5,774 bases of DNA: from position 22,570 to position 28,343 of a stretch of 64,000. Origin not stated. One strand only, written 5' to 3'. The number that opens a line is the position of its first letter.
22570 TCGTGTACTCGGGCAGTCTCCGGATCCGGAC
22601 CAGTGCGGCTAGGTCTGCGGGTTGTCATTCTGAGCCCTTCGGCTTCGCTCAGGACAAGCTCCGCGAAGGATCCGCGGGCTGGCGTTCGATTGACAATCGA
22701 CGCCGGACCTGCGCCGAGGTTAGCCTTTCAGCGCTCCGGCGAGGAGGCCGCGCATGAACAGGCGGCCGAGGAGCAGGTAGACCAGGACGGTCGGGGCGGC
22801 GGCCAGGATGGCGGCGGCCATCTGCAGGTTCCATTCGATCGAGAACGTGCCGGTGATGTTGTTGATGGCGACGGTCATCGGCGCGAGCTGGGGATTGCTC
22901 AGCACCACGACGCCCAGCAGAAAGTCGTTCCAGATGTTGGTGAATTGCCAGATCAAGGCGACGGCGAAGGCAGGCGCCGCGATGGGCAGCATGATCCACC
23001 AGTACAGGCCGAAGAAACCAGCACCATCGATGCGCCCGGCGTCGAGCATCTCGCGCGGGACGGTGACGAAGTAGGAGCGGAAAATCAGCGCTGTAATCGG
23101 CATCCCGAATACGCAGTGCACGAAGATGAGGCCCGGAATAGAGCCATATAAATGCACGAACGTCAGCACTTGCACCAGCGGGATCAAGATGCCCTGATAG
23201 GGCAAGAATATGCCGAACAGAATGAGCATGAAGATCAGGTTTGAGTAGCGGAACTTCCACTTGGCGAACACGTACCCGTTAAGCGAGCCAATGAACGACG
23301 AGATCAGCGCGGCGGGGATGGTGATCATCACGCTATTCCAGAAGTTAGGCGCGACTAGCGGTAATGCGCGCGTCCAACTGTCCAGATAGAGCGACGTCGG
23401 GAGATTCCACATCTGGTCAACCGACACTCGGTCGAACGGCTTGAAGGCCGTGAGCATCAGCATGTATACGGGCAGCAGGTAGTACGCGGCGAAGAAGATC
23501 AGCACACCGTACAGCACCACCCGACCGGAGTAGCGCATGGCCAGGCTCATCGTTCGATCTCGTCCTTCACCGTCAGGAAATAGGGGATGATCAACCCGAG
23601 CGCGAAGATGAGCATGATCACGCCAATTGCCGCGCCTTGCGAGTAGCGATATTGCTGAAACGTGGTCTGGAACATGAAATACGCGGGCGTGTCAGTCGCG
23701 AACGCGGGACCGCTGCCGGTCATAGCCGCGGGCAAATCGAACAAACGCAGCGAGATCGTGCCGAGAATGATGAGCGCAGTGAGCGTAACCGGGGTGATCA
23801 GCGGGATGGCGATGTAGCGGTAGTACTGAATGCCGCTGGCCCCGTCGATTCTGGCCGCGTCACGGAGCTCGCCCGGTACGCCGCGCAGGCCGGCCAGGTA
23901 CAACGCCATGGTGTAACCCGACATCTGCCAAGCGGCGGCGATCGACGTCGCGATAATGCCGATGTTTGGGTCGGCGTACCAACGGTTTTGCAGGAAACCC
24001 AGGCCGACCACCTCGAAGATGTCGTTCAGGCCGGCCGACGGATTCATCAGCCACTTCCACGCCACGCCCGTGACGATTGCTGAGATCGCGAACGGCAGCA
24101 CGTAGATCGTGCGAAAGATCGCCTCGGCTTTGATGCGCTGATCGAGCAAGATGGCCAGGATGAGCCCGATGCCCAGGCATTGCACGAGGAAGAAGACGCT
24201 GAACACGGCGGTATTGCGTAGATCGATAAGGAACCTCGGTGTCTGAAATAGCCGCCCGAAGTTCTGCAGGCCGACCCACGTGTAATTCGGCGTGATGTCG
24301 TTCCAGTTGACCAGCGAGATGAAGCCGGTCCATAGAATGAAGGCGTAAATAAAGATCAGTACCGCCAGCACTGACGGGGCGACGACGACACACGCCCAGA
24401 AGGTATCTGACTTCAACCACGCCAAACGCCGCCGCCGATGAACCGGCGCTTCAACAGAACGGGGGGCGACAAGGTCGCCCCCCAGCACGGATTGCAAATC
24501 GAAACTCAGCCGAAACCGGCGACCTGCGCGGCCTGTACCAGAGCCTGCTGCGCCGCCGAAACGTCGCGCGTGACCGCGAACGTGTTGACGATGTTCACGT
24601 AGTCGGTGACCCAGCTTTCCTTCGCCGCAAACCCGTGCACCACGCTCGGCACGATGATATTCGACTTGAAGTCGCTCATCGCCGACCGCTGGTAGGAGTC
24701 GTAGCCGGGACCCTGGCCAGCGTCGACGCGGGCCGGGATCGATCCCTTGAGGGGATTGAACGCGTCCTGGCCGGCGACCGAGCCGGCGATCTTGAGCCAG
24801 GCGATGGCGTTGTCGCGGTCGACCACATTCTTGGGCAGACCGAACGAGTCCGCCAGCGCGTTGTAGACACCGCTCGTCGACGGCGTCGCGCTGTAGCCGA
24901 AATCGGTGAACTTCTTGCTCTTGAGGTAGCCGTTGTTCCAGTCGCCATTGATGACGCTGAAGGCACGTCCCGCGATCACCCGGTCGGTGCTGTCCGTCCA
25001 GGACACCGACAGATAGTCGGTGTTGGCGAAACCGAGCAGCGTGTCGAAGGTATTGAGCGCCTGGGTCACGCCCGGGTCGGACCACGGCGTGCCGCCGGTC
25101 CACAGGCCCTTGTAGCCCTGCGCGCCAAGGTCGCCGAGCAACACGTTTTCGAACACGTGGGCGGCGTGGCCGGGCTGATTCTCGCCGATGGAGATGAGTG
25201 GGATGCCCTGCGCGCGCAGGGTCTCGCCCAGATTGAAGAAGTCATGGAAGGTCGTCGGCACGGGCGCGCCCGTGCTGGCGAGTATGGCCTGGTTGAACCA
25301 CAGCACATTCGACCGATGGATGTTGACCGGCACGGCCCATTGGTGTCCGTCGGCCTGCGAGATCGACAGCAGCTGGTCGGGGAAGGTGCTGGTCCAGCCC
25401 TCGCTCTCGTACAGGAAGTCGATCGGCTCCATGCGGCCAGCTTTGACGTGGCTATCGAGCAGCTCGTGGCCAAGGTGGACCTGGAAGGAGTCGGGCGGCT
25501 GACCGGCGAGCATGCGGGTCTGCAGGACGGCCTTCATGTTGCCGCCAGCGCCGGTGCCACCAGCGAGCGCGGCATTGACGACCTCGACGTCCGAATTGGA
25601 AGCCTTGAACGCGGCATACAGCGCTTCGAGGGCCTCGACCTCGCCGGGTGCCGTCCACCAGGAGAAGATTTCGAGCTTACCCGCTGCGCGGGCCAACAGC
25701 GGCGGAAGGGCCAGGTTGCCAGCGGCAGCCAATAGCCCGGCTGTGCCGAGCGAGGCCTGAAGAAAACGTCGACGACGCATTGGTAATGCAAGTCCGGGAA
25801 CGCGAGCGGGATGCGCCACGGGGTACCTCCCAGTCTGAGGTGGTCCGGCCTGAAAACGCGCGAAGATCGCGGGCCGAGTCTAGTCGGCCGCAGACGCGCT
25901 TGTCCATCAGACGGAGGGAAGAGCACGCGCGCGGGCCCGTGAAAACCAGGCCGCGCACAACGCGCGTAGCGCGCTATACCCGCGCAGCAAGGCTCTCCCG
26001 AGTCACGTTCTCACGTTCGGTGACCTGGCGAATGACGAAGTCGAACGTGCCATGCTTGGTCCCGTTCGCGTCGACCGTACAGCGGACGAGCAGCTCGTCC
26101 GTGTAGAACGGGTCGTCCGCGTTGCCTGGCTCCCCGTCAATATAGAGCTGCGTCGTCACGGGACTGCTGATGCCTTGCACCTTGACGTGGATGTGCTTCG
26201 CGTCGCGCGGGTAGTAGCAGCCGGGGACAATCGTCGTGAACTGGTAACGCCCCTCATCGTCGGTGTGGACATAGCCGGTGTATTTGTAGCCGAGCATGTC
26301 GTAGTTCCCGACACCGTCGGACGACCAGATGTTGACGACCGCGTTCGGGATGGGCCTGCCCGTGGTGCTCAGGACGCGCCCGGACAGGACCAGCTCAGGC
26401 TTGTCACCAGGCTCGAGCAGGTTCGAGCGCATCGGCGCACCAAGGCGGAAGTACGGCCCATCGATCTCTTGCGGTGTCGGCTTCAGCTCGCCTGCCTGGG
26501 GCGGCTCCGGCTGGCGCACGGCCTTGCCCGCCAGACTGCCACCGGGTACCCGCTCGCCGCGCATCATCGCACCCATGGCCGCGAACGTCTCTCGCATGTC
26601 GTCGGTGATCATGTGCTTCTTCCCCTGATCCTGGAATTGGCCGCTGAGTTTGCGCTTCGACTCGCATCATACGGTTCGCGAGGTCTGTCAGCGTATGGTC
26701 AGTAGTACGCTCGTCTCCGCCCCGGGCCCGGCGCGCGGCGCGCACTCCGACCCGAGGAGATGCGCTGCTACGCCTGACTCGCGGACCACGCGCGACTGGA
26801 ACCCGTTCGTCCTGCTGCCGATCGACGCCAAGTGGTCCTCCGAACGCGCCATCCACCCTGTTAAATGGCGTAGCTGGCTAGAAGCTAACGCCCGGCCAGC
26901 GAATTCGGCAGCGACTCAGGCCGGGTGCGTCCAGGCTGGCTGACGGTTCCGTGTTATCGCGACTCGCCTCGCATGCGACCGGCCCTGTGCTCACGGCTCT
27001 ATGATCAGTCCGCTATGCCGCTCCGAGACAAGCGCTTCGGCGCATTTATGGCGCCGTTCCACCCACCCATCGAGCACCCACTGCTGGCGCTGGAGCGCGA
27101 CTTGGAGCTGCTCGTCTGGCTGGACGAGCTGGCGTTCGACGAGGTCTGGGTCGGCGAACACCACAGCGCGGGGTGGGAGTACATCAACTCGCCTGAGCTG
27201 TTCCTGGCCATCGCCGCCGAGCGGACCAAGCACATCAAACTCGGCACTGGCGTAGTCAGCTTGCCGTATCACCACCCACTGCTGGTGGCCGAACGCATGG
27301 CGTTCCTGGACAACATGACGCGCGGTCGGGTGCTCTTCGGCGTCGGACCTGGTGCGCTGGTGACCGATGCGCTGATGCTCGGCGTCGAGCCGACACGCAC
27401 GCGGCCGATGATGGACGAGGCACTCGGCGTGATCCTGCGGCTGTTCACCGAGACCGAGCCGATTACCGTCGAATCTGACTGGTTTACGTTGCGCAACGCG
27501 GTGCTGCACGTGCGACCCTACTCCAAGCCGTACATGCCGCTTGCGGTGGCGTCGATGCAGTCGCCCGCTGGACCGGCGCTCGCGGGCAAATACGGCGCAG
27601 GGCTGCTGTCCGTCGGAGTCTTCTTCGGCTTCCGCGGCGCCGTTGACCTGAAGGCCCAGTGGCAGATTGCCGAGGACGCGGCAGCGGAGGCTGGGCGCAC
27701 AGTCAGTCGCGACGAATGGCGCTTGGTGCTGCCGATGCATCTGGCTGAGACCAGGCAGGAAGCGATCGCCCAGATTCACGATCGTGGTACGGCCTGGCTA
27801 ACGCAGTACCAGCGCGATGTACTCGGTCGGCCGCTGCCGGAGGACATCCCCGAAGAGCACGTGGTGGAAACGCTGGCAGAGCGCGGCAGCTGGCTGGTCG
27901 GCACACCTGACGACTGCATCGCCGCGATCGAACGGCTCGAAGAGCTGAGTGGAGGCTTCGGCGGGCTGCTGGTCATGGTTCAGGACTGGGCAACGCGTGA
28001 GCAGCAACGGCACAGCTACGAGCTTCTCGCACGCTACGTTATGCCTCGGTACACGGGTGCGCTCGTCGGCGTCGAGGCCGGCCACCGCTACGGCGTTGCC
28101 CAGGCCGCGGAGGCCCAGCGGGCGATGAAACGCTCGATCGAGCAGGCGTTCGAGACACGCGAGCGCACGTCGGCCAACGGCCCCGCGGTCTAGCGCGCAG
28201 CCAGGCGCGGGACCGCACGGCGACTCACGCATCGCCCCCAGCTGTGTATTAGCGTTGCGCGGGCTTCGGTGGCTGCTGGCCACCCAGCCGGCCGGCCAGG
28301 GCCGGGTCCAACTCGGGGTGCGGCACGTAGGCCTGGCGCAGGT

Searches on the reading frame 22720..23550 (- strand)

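Call 55: search_protein_families(library=pfam, proteins=[window:22720-23550:-], max_evalue=0.0001)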
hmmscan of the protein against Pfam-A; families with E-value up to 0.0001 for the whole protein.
window:22720-23550:- (276 aa): 1 family
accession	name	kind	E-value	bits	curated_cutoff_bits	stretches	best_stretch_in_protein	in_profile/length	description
PF00528.27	BPD_transp_1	-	2.4e-14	53.9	26.4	1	90-267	3-180/184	Binding-protein-dependent transport system inner membrane component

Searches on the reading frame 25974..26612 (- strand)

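Call 55: search_protein_families(library=pfam, proteins=[window:25974-26612:-], max_evalue=0.0001)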
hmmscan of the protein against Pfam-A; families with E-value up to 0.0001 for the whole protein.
window:25974-26612:- (212 aa): 2 families
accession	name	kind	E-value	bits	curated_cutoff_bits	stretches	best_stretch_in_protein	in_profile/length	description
PF00775.27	Dioxygenase_C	-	2.5e-17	63.3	27.3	1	50-194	1-180/182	Dioxygenase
PF13620.12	CarboxypepD_reg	-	3e-07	31.1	32.3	1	76-133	2-50/82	Carboxypeptidase regulatory-like domain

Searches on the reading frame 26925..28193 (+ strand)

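Call 55: search_protein_families(library=pfam, proteins=[window:26925-28193:+], max_evalue=0.0001)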
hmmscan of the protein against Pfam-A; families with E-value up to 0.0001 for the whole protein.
window:26925-28193:+ (422 aa): 1 family
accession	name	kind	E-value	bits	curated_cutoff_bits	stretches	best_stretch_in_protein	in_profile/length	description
PF00296.26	Bac_luciferase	-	1.8e-43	149.6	27.9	1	38-341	3-310/314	Luciferase-like monooxygenase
